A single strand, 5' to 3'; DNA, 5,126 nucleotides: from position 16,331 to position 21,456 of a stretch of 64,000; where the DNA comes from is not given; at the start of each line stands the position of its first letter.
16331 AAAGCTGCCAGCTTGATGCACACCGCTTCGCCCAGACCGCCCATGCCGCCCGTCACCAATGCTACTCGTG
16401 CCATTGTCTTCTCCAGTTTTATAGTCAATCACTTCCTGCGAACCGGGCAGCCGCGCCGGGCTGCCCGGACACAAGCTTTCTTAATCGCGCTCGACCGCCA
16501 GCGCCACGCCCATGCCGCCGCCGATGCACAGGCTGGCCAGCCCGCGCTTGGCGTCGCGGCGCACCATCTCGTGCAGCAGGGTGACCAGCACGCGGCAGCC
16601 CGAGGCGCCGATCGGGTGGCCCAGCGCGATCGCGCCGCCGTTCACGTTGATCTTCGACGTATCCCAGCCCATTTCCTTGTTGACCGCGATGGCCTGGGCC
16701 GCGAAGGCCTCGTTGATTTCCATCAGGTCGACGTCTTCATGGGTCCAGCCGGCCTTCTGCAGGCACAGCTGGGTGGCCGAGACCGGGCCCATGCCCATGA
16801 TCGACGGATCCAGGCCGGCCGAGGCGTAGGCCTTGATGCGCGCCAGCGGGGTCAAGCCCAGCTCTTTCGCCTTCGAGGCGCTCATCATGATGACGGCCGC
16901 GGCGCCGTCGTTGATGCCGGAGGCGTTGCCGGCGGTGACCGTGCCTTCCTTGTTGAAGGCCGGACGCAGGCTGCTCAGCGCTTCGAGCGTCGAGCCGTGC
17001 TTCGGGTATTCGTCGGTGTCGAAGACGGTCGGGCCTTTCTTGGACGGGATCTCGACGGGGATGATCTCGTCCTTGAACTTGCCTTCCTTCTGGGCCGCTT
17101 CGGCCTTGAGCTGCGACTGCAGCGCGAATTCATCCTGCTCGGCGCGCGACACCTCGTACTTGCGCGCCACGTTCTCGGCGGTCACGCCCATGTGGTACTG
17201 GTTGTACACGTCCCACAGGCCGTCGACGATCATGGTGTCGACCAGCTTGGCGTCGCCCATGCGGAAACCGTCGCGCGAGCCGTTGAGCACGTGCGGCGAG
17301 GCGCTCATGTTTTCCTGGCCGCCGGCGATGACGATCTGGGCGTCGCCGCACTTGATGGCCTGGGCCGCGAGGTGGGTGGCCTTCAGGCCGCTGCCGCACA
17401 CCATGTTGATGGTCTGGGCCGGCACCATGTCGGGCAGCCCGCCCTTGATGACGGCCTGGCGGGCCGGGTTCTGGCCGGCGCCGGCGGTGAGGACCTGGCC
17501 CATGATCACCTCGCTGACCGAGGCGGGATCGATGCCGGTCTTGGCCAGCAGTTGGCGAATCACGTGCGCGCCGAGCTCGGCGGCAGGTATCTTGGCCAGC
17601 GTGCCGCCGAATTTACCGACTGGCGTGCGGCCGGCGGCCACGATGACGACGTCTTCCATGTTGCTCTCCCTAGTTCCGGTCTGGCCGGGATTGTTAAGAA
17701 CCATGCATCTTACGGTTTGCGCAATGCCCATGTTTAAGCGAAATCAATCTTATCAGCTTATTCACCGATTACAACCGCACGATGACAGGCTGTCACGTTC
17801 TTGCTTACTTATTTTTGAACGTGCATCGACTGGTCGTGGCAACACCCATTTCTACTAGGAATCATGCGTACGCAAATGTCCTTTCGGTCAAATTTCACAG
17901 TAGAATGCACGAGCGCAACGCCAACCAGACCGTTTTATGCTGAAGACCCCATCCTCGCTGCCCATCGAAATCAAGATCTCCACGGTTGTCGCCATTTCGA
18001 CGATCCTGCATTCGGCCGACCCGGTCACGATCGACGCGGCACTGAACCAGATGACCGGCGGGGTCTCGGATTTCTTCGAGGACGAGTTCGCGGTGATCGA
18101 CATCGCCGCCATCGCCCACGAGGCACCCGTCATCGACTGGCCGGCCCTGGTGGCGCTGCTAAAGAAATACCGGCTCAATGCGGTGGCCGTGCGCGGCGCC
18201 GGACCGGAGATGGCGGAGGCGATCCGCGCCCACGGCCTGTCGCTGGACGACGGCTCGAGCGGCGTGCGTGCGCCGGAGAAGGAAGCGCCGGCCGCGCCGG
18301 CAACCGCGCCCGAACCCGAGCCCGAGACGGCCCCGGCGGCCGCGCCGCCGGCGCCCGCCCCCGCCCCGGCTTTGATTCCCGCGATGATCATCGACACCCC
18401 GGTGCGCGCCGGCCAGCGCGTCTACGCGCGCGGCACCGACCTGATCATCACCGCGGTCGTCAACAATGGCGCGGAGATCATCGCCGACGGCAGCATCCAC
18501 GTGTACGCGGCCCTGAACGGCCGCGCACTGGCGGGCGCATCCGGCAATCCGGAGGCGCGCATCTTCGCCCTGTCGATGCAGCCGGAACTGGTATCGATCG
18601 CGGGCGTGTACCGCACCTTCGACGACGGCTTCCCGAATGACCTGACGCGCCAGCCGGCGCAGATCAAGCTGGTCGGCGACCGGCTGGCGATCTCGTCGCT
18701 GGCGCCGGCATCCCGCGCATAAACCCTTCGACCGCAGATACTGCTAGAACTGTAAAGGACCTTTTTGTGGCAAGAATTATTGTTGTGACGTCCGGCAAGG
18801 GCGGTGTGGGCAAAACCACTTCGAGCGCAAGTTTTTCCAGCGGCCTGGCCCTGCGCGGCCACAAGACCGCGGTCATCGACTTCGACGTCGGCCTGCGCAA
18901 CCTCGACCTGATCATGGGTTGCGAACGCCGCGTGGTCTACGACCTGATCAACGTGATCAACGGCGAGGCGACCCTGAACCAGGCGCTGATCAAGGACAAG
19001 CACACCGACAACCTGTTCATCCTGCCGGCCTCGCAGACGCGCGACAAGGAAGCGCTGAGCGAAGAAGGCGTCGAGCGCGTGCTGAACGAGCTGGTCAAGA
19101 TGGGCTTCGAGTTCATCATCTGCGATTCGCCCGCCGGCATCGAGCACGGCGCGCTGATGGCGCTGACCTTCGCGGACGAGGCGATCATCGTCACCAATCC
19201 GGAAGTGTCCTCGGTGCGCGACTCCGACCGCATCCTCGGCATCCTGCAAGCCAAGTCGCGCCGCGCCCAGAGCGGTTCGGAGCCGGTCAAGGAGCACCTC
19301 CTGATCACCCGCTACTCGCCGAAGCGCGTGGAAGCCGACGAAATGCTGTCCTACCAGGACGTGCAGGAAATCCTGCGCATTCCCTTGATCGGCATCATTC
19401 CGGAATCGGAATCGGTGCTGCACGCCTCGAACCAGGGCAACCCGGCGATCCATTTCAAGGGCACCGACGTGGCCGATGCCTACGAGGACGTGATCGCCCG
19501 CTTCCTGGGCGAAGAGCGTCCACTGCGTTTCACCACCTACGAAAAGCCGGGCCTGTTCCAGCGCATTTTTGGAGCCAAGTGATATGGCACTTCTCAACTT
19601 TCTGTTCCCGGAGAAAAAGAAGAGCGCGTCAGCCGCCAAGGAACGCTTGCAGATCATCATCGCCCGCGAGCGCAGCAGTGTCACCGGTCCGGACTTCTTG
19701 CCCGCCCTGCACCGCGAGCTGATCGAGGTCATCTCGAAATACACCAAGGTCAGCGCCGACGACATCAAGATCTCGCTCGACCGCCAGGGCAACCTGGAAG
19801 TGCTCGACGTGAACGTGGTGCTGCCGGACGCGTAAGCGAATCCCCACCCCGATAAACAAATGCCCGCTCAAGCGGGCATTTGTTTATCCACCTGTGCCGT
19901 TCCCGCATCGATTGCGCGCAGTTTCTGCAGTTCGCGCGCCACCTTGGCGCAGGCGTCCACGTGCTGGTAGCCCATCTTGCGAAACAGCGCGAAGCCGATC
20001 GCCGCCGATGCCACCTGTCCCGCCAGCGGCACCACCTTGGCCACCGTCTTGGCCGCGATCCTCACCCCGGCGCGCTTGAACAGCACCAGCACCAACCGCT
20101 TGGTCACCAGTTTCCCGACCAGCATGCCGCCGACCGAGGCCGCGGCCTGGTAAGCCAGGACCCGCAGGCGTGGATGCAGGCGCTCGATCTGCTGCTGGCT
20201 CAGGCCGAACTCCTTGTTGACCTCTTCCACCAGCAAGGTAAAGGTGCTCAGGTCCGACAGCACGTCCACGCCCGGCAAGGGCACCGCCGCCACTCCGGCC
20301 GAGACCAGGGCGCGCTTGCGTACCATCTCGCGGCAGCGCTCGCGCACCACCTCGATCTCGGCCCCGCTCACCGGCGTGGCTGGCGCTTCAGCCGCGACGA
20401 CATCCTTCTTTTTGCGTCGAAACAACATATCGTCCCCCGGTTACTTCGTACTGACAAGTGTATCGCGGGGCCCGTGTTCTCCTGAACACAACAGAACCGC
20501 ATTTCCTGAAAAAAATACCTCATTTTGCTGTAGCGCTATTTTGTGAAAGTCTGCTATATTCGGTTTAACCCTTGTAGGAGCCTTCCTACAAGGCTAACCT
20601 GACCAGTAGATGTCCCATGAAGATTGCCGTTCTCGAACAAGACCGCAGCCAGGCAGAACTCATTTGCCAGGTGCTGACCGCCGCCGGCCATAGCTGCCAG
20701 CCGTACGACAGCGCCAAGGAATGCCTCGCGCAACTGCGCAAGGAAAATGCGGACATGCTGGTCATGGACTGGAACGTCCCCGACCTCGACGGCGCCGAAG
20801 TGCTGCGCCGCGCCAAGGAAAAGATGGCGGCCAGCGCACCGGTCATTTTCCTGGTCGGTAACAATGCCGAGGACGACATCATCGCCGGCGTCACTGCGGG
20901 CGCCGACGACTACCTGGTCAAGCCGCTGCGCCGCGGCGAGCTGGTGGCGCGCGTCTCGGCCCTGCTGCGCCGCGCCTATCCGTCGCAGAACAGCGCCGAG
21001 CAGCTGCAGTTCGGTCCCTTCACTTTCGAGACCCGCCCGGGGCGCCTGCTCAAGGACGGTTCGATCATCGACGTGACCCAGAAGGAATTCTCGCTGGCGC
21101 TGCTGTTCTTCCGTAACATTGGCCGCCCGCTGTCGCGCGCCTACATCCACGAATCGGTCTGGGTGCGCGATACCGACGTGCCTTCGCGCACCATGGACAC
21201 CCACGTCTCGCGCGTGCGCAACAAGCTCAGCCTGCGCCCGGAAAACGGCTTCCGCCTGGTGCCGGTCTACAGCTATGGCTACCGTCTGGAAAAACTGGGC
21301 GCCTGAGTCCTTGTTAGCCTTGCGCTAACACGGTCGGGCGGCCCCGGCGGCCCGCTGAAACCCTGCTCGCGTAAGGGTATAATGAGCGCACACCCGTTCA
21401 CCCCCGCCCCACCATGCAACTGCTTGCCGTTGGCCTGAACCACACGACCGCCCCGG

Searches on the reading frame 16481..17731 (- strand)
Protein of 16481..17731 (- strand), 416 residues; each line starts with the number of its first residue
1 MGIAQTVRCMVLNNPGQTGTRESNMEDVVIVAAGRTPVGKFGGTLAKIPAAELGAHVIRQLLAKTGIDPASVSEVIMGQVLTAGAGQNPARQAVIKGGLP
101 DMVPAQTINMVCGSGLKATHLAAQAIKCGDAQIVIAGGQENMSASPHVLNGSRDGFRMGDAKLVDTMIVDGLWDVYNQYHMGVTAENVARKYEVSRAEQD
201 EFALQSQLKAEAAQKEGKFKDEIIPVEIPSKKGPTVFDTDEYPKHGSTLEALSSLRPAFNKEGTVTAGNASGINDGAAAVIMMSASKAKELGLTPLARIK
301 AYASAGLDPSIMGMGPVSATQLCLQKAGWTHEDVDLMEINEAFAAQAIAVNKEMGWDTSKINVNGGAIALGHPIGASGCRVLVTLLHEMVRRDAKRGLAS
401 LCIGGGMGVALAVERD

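Call 86: search_protein_families(library=pfam, proteins=[window:16481-17731:-], max_evalue=0.00001)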
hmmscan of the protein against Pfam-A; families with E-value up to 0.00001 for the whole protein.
window:16481-17731:- (416 aa): 3 families
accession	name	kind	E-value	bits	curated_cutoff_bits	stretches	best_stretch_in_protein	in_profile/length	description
PF00108.29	Thiolase_N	-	2.8e-111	371.5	26.4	1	28-286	1-260/260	Thiolase, N-terminal domain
PF02803.24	Thiolase_C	-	2.3e-54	182.7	27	1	293-415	1-123/123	Thiolase, C-terminal domain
PF00109.32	ketoacyl-synt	-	1.6e-06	28.3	20.8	0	104-143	166-205/252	Beta-ketoacyl synthase, N-terminal domain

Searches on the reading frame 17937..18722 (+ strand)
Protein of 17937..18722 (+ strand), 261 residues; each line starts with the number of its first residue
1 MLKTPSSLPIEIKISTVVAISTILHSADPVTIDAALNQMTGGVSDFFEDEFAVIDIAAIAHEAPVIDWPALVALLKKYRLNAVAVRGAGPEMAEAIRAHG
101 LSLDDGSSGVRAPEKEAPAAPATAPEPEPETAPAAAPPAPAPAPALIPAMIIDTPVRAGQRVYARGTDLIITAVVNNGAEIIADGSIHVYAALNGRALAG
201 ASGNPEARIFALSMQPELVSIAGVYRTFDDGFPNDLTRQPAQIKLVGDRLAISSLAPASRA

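Call 86: search_protein_families(library=pfam, proteins=[window:17937-18722:+], max_evalue=0.00001)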
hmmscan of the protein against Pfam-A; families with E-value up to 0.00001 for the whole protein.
window:17937-18722:+ (261 aa): 2 families
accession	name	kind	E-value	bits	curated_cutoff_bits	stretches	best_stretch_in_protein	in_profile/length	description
PF03775.22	MinC_C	-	9.4e-31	106.3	33.2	1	151-252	1-101/102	Septum formation inhibitor MinC, C-terminal domain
PF05209.18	MinC_N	-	7.6e-11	42.4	27.3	1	10-81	1-70/71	Septum formation inhibitor MinC, N-terminal domain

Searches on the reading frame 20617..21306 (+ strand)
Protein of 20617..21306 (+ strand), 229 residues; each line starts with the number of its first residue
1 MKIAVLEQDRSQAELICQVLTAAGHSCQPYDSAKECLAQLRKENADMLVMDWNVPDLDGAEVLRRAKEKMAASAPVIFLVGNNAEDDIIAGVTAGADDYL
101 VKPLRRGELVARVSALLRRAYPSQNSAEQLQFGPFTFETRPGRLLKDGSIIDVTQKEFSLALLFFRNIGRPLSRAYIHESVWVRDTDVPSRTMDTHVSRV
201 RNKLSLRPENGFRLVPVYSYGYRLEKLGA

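Call 86: search_protein_families(library=pfam, proteins=[window:20617-21306:+], max_evalue=0.00001)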
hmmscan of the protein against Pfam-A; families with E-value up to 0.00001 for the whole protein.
window:20617-21306:+ (229 aa): 2 families
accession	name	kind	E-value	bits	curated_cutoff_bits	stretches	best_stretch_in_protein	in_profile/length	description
PF00072.30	Response_reg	-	8.5e-21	74.7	30.2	1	3-113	1-110/111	Response regulator receiver domain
PF00486.34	Trans_reg_C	-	9.8e-16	58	26.2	1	151-224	4-77/77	Transcriptional regulatory protein, C terminal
